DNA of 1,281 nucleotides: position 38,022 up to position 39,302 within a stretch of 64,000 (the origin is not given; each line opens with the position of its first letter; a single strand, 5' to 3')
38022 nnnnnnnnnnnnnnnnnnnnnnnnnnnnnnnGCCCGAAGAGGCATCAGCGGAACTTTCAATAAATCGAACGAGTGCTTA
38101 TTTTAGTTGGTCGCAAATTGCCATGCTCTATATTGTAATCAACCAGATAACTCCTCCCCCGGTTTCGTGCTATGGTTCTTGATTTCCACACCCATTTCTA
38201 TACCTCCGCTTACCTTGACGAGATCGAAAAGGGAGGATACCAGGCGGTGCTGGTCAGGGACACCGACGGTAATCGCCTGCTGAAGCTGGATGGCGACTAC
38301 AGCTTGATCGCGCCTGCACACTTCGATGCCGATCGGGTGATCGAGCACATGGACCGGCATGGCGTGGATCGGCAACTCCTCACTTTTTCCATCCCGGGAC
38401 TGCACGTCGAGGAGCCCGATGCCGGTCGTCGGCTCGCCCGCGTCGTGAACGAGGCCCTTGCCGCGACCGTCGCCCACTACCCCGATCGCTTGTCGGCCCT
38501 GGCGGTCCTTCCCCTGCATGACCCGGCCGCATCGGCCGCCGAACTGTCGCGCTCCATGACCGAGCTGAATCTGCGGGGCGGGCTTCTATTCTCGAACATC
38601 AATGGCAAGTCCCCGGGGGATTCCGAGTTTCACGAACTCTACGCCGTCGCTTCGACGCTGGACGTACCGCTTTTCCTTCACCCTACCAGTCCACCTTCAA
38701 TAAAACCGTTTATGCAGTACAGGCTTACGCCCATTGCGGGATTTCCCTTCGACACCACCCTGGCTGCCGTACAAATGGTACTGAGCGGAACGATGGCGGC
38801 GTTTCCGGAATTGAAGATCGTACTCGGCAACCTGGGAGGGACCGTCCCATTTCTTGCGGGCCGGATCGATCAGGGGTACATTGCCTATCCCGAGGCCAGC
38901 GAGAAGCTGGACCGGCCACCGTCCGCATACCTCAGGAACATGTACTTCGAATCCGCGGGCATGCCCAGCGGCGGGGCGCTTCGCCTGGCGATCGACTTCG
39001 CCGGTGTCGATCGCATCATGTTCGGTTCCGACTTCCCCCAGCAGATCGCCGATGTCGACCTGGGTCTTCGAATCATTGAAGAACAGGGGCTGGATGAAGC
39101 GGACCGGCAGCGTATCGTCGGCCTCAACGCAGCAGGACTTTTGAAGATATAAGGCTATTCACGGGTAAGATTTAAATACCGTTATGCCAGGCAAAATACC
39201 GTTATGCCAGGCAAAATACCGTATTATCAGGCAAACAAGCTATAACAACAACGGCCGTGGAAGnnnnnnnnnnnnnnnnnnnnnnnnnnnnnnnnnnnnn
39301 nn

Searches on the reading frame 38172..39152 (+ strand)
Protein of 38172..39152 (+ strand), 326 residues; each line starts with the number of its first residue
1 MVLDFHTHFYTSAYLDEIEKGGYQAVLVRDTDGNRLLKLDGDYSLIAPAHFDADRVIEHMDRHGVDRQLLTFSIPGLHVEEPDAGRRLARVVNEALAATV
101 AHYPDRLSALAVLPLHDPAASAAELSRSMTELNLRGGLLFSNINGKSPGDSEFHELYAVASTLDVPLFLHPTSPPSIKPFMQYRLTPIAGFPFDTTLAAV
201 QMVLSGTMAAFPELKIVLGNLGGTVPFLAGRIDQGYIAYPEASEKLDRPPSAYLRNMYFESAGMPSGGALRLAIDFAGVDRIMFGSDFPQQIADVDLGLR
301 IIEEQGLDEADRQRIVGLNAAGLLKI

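Call 57: search_protein_families(library=pfam, proteins=[window:38172-39152:+], max_evalue=0.00001)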
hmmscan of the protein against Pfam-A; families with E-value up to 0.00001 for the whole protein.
window:38172-39152:+ (326 aa): 1 family
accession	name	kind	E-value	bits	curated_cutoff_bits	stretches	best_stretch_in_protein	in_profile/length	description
PF04909.20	Amidohydro_2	-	3.8e-34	119.2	26.4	1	4-325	2-288/289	Amidohydrolase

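Call 76: search_protein_families(library=ncbifam, proteins=[window:38172-39152:+], max_evalue=0.001)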
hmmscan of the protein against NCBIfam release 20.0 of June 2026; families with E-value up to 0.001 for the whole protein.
window:38172-39152:+ (326 aa): 0 families
